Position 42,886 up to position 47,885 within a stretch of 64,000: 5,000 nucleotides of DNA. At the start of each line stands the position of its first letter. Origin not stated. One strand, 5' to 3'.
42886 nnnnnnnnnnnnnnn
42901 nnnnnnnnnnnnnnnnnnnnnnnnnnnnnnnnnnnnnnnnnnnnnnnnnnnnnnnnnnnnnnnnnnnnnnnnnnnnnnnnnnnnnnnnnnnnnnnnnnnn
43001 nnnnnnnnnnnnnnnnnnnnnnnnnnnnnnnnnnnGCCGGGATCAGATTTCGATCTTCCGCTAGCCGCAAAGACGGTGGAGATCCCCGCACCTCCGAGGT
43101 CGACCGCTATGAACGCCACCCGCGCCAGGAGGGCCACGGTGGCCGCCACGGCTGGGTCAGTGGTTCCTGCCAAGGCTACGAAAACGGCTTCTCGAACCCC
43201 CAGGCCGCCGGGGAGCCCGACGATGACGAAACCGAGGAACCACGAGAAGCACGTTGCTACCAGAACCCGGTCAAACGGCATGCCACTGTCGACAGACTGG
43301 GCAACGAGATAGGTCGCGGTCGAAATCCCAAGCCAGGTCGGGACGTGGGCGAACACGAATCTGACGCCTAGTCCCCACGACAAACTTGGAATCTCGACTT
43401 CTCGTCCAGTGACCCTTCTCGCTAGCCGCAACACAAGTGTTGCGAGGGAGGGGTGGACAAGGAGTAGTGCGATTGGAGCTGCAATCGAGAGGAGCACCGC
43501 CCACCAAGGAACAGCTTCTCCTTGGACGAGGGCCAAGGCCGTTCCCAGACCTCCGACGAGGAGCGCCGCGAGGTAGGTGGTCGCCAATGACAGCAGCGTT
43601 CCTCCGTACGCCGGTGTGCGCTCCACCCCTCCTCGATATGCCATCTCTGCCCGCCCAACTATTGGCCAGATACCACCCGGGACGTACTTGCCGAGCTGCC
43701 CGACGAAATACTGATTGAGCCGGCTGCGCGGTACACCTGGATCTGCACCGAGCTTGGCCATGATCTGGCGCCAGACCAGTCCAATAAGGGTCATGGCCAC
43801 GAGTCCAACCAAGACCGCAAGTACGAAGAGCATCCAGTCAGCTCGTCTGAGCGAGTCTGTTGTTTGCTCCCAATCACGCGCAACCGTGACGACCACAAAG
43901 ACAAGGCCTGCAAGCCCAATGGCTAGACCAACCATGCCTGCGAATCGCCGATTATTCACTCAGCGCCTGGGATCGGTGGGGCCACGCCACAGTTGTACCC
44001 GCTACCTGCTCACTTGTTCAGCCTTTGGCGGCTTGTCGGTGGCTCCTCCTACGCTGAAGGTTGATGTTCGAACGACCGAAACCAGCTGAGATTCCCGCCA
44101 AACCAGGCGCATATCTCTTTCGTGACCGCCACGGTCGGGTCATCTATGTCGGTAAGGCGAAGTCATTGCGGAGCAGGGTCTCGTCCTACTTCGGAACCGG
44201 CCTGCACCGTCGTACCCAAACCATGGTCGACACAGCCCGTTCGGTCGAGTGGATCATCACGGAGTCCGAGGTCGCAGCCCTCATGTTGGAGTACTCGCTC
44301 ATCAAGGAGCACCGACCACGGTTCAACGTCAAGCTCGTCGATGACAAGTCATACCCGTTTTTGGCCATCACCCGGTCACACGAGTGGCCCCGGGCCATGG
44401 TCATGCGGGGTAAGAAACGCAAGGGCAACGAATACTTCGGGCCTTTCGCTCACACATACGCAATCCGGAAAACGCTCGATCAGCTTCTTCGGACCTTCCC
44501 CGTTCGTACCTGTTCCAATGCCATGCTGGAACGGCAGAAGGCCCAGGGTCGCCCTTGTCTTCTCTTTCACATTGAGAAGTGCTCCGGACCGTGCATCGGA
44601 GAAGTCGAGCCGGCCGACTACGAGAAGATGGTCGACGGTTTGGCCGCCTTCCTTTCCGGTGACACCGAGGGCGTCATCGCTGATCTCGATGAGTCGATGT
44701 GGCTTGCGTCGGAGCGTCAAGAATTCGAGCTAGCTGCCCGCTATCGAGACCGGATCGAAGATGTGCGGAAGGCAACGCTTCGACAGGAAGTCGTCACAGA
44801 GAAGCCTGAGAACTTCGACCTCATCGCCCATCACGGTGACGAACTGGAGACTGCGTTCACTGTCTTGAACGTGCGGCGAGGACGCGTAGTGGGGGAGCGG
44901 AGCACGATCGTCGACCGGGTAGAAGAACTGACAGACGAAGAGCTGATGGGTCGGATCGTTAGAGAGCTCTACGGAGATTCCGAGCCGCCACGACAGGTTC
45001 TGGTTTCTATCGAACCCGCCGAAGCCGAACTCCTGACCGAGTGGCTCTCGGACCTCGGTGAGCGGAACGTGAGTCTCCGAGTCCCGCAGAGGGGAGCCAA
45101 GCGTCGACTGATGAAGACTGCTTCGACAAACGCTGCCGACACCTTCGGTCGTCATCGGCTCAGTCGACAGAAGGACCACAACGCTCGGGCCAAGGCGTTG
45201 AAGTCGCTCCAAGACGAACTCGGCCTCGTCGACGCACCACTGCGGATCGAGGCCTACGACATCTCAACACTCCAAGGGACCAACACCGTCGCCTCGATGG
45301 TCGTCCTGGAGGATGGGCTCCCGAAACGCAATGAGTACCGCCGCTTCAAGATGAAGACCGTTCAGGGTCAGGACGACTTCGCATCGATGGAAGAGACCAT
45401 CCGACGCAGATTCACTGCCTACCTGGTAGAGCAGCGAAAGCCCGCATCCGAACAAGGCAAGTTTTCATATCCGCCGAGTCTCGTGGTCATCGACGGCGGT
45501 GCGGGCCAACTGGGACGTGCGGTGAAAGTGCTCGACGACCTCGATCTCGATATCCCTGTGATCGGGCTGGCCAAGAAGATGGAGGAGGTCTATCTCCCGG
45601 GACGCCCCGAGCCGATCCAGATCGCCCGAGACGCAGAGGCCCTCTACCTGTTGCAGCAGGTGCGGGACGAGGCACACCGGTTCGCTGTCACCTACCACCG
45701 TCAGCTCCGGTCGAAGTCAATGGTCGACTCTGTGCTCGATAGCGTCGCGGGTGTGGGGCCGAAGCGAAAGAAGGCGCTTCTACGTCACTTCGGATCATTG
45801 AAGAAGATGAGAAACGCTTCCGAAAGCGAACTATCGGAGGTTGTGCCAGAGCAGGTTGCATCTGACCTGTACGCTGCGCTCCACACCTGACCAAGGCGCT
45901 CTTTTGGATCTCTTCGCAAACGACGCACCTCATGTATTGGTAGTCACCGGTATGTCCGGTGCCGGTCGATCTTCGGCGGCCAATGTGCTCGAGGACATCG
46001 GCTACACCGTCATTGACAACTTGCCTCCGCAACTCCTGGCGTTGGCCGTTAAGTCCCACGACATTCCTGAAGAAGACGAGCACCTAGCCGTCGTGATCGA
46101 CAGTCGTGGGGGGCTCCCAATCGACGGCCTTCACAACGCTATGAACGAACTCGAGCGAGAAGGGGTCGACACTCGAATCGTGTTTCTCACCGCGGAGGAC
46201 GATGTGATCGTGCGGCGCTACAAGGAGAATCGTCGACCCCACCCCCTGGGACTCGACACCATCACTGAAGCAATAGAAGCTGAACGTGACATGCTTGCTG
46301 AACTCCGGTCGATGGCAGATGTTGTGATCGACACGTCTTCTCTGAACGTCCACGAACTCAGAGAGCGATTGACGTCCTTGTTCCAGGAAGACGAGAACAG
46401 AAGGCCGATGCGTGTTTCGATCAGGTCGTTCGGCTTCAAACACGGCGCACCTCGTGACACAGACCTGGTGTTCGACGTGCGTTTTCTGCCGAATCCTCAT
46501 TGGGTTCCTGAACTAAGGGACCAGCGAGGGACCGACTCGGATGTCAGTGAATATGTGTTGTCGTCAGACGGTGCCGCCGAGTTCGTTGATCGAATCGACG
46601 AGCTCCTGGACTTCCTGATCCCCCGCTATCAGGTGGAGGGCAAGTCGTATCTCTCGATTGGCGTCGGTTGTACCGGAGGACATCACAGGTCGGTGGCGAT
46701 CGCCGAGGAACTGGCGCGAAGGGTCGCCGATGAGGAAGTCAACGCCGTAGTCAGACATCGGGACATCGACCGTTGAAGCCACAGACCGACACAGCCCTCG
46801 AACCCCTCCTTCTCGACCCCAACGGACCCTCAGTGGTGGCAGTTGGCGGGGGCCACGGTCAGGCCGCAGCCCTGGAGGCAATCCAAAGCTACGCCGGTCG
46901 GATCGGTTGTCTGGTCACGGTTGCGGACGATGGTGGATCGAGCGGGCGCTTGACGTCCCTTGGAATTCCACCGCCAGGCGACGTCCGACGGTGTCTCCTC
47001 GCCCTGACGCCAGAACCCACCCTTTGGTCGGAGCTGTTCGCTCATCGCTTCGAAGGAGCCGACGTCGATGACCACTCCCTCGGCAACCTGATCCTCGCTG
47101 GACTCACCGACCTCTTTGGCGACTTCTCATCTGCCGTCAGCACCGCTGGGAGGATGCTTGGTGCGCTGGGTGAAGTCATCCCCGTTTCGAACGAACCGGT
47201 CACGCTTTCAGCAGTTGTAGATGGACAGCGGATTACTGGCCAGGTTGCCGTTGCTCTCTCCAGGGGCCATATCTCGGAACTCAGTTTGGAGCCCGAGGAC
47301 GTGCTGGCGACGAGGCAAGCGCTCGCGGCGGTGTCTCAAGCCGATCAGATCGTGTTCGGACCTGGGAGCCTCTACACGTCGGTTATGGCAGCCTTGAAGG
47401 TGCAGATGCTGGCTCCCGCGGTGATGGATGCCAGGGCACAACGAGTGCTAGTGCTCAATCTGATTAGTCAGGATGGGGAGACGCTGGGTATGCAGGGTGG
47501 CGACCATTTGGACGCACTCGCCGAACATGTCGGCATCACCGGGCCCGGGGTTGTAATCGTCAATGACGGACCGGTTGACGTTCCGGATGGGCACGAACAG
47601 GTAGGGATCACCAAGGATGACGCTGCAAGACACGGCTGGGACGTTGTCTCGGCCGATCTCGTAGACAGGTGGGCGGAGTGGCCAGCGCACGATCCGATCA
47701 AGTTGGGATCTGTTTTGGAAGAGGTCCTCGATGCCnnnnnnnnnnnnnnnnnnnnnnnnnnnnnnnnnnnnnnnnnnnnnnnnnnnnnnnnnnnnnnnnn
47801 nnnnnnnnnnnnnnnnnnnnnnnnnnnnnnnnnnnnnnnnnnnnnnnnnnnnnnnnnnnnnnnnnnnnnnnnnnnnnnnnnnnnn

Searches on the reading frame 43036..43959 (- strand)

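Call 67: search_protein_families(library=pfam, proteins=[window:43036-43959:-], max_evalue=0.001)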
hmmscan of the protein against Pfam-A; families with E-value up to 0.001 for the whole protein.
window:43036-43959:- (308 aa): 1 family
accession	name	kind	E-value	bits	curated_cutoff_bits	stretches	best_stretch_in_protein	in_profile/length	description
PF03706.18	LPG_synthase_TM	-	4.5e-17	62.9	33.4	1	10-282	3-293/302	Lysylphosphatidylglycerol synthase TM region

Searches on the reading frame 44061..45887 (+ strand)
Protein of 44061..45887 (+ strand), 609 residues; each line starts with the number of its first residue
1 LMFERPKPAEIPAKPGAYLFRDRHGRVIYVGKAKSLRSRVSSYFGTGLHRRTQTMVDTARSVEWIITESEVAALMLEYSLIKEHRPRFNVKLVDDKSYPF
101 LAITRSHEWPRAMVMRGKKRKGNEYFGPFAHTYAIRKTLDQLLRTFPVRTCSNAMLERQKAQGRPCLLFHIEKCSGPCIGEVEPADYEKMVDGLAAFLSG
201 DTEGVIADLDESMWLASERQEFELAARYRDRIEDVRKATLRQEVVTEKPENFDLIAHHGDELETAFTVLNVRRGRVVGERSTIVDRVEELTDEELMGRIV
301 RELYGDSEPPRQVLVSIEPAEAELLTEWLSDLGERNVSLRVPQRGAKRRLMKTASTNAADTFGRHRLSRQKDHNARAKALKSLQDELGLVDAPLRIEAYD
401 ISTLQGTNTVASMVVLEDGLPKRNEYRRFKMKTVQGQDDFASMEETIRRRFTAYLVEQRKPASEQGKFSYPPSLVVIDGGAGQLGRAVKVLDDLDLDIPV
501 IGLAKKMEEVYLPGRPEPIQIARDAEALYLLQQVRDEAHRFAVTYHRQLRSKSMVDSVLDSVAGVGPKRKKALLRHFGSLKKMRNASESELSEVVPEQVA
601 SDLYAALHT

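Call 67: search_protein_families(library=pfam, proteins=[window:44061-45887:+], max_evalue=0.001)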
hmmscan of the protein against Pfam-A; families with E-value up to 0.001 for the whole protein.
window:44061-45887:+ (609 aa): 5 families
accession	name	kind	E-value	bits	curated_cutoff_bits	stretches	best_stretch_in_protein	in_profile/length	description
PF08459.17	UvrC_RNaseH_dom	-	6.2e-52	176.1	22.3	1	384-543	1-159/159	UvrC RNAse H endonuclease domain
PF22920.2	UvrC_RNaseH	-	2.7e-29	101.8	24.3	1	252-364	2-115/116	UvrC Ribonuclease H-like domain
PF01541.30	GIY-YIG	-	1.5e-08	35.3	22.6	1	15-87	2-76/78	GIY-YIG catalytic domain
PF14520.12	HHH_5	-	1.2e-06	29.3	27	1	558-608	3-56/57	Helix-hairpin-helix domain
PF02151.25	UVR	-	1.4e-06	28.3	21.5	1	205-237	3-35/36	UvrB/uvrC motif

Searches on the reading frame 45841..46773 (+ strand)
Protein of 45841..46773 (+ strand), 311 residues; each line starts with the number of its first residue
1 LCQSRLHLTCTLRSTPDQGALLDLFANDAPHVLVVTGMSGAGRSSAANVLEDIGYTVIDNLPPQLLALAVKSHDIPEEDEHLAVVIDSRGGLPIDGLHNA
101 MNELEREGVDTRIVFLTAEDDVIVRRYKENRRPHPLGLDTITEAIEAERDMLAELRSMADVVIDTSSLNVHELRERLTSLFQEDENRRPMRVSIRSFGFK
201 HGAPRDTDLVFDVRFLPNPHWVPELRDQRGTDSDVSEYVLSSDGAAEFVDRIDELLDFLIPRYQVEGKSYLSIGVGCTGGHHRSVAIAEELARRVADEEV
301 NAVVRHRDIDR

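Call 67: search_protein_families(library=pfam, proteins=[window:45841-46773:+], max_evalue=0.001)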
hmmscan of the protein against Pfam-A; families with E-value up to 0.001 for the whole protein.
window:45841-46773:+ (311 aa): 2 families
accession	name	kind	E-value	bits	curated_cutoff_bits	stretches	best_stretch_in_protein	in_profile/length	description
PF22740.1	PapZ_C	-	3.8e-48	163.1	27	1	190-310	1-121/121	RapZ C-terminal domain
PF03668.21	RapZ-like_N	-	2e-44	151.6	25.4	1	32-184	3-157/158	RapZ-like N-terminal domain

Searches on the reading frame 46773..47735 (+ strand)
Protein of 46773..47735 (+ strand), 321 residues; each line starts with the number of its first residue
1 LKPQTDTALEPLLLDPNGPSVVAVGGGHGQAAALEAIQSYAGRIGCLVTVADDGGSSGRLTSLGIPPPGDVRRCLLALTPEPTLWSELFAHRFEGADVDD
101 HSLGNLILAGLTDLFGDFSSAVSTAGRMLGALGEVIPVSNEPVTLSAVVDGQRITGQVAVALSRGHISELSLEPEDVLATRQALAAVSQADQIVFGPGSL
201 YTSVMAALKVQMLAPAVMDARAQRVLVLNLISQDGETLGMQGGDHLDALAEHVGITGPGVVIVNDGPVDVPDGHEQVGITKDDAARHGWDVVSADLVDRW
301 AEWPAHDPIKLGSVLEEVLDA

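Call 75: search_protein_families(library=pfam, proteins=[window:46773-47735:+], max_evalue=0.00001)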
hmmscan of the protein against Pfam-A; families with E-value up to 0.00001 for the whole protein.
window:46773-47735:+ (321 aa): 1 family
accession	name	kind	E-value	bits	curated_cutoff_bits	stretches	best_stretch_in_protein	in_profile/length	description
PF01933.23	CofD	-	1.8e-73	247.7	30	1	21-296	1-289/290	2-phospho-L-lactate transferase CofD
